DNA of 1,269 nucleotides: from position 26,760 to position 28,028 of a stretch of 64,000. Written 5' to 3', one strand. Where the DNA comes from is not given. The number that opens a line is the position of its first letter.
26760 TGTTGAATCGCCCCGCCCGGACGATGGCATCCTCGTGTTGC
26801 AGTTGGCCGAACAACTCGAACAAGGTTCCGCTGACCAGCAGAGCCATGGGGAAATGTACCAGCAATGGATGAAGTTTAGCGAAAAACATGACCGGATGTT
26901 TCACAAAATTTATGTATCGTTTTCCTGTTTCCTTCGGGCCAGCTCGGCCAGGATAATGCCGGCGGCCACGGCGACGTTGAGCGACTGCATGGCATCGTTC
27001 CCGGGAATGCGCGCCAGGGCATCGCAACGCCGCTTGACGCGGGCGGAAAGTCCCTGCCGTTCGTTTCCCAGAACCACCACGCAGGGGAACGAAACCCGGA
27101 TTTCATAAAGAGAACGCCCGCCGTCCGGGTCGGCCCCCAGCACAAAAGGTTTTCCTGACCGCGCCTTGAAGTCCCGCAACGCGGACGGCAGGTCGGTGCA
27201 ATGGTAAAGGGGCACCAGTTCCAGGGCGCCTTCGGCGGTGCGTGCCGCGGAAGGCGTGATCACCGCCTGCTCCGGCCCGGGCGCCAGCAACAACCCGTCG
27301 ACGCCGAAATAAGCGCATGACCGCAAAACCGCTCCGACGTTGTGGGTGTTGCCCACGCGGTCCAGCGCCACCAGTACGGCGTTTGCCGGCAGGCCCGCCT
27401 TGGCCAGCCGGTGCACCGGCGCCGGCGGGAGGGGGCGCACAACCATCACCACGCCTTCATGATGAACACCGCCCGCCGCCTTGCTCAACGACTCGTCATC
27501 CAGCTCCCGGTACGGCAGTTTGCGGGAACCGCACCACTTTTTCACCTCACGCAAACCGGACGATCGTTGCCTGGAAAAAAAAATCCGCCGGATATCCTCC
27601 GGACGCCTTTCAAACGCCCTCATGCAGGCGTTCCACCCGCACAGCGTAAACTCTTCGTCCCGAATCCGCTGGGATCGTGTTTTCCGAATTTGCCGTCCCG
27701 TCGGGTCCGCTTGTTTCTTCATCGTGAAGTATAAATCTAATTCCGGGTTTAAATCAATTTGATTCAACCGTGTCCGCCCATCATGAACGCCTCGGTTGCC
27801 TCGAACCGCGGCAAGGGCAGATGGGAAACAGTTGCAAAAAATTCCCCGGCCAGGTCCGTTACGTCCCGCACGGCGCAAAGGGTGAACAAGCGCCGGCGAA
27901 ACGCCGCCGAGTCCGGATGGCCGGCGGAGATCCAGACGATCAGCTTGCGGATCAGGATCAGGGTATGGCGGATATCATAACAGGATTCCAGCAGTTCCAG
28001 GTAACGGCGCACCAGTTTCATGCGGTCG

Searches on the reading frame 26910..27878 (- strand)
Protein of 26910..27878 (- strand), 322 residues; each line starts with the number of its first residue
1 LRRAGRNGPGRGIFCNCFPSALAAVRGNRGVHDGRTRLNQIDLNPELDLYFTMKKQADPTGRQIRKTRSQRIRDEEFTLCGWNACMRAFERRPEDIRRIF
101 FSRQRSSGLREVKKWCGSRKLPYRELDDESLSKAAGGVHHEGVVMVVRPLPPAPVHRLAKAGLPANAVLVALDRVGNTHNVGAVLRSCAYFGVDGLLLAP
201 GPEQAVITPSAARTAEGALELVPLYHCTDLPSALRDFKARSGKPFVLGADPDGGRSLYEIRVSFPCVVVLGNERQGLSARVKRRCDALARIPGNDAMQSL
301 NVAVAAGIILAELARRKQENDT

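Call 67: search_protein_families(library=pfam, proteins=[window:26910-27878:-], max_evalue=0.001)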
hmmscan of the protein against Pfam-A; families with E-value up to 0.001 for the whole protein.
window:26910-27878:- (322 aa): 2 families
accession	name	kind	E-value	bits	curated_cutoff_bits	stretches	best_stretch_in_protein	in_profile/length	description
PF00588.24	SpoU_methylase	-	2.3e-33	115.7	29.7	1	168-310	2-141/142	SpoU rRNA Methylase family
PF08032.17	SpoU_sub_bind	-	1.1e-12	48.5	22.8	1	79-152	2-75/76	RNA 2'-O ribose methyltransferase substrate binding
